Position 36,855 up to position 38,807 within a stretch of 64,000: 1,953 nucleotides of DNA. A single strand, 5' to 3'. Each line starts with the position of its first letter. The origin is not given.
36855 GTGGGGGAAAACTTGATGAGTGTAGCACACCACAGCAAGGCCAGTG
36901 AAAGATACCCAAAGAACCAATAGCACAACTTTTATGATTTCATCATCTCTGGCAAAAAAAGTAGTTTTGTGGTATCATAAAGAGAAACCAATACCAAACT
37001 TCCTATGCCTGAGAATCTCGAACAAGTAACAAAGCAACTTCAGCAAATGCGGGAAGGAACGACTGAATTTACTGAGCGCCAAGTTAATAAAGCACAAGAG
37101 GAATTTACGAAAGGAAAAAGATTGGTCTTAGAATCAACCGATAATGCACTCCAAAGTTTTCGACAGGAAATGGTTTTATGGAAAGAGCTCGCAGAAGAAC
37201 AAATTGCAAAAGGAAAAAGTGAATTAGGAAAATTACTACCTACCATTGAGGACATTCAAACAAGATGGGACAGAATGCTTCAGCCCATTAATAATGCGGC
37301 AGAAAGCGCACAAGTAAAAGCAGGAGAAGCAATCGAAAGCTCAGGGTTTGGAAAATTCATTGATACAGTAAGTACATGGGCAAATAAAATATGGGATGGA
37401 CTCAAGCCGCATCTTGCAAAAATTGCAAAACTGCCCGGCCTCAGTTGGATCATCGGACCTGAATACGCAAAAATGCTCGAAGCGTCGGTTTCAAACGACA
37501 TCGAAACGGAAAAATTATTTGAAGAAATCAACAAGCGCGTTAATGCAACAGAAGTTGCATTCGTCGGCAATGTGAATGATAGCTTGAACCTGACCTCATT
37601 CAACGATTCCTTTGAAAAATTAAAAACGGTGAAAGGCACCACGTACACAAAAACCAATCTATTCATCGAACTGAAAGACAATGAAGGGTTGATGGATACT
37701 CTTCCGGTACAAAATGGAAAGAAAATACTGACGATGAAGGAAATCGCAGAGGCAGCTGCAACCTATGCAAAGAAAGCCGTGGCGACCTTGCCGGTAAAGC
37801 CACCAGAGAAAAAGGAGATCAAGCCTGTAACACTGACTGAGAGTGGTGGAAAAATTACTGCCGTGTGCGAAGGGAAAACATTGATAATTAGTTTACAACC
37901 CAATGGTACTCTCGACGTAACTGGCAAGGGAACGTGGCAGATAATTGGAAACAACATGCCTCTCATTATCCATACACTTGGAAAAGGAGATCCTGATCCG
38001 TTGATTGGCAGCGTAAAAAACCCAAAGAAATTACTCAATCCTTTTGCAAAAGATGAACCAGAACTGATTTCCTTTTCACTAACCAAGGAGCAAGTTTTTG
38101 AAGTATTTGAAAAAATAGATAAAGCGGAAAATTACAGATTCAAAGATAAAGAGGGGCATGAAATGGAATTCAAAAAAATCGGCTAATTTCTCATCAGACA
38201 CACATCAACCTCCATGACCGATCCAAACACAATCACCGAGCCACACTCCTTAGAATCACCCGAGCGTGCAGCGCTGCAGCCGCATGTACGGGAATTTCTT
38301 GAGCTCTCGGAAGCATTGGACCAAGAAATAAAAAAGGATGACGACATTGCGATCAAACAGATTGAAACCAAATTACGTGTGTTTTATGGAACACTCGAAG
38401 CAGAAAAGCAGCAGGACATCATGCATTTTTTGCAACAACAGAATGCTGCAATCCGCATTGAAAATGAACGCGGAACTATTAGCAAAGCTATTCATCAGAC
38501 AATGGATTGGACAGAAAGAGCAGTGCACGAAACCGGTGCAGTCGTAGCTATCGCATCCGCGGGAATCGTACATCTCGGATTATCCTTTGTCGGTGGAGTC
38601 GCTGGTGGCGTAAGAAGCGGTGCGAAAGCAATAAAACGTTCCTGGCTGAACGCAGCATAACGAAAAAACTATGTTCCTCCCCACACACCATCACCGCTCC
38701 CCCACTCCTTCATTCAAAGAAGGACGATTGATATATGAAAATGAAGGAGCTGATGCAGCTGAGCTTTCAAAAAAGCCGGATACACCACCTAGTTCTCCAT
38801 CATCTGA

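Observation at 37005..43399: Tightly coupled four-gene operon of proteins with no recognisable domains, built around a 1375-aa membrane giant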

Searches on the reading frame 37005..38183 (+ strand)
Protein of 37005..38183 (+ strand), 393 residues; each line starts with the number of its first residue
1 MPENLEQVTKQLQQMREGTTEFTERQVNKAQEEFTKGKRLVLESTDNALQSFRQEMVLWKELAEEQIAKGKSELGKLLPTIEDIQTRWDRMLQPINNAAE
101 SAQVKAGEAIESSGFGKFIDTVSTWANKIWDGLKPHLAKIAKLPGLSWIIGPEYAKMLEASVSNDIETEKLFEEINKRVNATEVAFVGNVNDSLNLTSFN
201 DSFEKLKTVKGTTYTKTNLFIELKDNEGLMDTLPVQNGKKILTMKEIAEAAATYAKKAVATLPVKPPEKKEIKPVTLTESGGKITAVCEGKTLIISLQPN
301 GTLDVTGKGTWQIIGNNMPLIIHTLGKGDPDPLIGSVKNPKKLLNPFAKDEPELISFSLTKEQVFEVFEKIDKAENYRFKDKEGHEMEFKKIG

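Call 3: search_protein_families(library=pfam, proteins=[window:37005-38183:+], max_evalue=1)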
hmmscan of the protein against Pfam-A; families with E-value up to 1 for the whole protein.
window:37005-38183:+ (393 aa): 3 families
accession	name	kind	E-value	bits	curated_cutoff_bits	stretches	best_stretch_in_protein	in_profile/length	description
PF13675.11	PilJ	-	0.043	14.3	26.6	1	60-105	59-105/114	Type IV pili methyl-accepting chemotaxis transducer N-term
PF01442.23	Apolipoprotein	-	0.19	11.8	90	1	3-99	88-185/190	Apolipoprotein A1/A4/E domain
PF00103.25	Hormone_1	-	0.22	11.7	22.7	1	23-99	83-159/215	Somatotropin hormone family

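Call 4: search_protein_families(library=ncbifam, proteins=[window:37005-38183:+], max_evalue=1)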
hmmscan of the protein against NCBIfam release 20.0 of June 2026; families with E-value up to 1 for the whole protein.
window:37005-38183:+ (393 aa): 0 families

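Call 6: search_solved_structures(query=window:37005-38183:+, max_evalue=1)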
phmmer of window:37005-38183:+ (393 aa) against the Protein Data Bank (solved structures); distinct sequences matched with E-value up to 1: 0.

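Call 7: search_protein_families(library=padloc, proteins=[window:37005-38183:+], max_evalue=1)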
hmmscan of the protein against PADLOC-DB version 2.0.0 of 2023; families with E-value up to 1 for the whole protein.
window:37005-38183:+ (393 aa): 1 family
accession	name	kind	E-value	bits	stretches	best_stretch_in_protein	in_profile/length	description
PDLC03968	TmtA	-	0.031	9.9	1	16-125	390-497/1486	-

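Call 8: search_protein_families(library=phrogs, proteins=[window:37005-38183:+], max_evalue=1)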
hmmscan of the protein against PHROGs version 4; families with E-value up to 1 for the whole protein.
window:37005-38183:+ (393 aa): 2 families
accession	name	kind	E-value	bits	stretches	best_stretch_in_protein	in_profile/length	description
phrog_1140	-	tail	0.0081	16.9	1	154-219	28-88/174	baseplate hub distal subunit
phrog_14174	-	unknown function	0.11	13.6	1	356-377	25-45/49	-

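Call 32: find_homologous_proteins(query=window:37005-38183:+, max_evalue=0.001)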
Query window:37005-38183:+ (393 aa): 1 proteins with E <= 0.001 among 4862 candidates.
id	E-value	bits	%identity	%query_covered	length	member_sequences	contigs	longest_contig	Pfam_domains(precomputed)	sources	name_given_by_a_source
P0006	3.7e-245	831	100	96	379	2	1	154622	-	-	-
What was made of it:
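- Checked: ORF1 start: the public gene call (P0006, 379 aa, call 32) starts at the second Met (37047).
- Tried and rejected: find_homologous_proteins for ORF1 returned only ORF1 itself (call 32).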

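Call 112: search_solved_structures(query=A9, max_evalue=1)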
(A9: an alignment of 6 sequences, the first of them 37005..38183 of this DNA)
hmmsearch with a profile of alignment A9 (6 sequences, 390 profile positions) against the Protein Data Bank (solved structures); distinct sequences matched with E-value up to 1: 11.
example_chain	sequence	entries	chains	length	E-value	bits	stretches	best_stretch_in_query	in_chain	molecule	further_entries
5x6n_A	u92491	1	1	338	0.37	13.2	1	52-119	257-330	Duffy binding protein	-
4zry_B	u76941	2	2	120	0.54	12.7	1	66-117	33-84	Keratin, type II cytoskeletal 1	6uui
6bzd_A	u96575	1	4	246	0.59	12.5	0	212-252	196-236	14-3-3 protein gamma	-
2b05_A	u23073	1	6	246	0.81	12.1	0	212-252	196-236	14-3-3 protein gamma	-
6byj_A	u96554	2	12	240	0.82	12.1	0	212-252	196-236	14-3-3 protein gamma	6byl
8xi3_F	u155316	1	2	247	0.85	12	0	212-252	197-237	14-3-3 protein gamma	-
4j6s_A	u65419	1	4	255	0.85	12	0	212-252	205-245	14-3-3 protein gamma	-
4e2e_A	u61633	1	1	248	0.86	12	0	212-252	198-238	14-3-3 protein gamma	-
3uzd_A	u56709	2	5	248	0.86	12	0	212-252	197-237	14-3-3 protein gamma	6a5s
4o46_A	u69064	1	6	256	0.88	12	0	212-252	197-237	14-3-3 protein gamma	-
9ci3_C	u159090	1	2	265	0.88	12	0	212-252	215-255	14-3-3 protein gamma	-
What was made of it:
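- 37005..38186 (+): ORF1, 393 aa, with no signal peptide and no hydrophobic segment. It has a K/E/Q-rich N-terminal part, a conserved central motif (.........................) and a variable C-terminal part. There is no Pfam, NCBIfam or PDB hit (calls 3, 4, 6, 112).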

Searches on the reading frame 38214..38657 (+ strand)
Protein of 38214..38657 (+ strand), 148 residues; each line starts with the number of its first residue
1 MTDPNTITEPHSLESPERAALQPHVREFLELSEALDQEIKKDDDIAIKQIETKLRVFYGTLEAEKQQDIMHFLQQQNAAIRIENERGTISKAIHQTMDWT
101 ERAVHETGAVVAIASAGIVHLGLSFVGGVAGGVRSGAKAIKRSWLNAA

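Call 3: search_protein_families(library=pfam, proteins=[window:38214-38657:+], max_evalue=1)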
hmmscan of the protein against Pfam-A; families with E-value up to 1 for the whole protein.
window:38214-38657:+ (148 aa): 3 families
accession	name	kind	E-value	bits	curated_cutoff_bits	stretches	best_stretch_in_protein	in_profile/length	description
PF04551.19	GcpE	-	0.02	14.3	32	1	38-105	75-147/343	GcpE protein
PF21264.3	DYNC2H1_AAA_dom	-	0.088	13.5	27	1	69-129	6-62/96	Cytoplasmic dynein 2 heavy chain 1, AAA+ ATPase domain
PF04019.17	DUF359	-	0.16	12.1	25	1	64-97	29-61/126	Protein of unknown function (DUF359)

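Call 4: search_protein_families(library=ncbifam, proteins=[window:38214-38657:+], max_evalue=1)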
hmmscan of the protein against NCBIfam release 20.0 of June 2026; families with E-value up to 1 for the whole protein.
window:38214-38657:+ (148 aa): 3 families
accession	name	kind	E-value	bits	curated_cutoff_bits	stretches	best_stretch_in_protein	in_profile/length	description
NF001540.0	PRK00366.1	equivalog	0.015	14.1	345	1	47-104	102-162/364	flavodoxin-dependent (E)-4-hydroxy-3-methylbut-2-enyl-diphosphate synthase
NF006439.0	PRK08737.1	equivalog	0.077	12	345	1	84-135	183-233/364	acetylornithine deacetylase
NF001074.0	PRK00118.2-4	equivalog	0.095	13.1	186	1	54-103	10-60/110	putative DNA-binding protein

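Call 7: search_protein_families(library=padloc, proteins=[window:38214-38657:+], max_evalue=1)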
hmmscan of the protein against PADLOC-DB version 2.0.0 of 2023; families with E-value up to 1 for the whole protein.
window:38214-38657:+ (148 aa): 1 family
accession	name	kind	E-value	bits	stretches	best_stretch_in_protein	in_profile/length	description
PDLC01590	Cmr5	-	0.025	13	1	15-63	3-50/130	CAS-III-B; effector_SS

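Call 8: search_protein_families(library=phrogs, proteins=[window:38214-38657:+], max_evalue=1)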
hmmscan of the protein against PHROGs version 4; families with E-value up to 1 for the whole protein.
window:38214-38657:+ (148 aa): 3 families
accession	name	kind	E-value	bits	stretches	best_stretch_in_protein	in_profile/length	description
phrog_20845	-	unknown function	0.063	14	1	65-107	116-158/244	-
phrog_6717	-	unknown function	0.14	11.1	1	39-137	113-213/1040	-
phrog_36168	-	unknown function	0.47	12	0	37-77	6-45/67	-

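Call 113: search_solved_structures(query=A10, max_evalue=1)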
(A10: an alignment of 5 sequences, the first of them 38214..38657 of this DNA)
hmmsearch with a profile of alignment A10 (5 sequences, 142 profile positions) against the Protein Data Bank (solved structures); distinct sequences matched with E-value up to 1: 3.
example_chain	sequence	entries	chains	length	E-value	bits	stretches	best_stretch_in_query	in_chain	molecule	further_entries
1vsg_A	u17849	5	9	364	0.72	13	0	26-78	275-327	VARIANT SURFACE GLYCOPROTEIN MITAT 1.2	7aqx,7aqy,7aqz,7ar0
3tgn_A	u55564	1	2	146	0.76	12.9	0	27-91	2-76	Adc operon repressor AdcR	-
4v8m_By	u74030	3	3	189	0.89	12.7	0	94-135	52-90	60S RIBOSOMAL PROTEIN L9, PUTATIVE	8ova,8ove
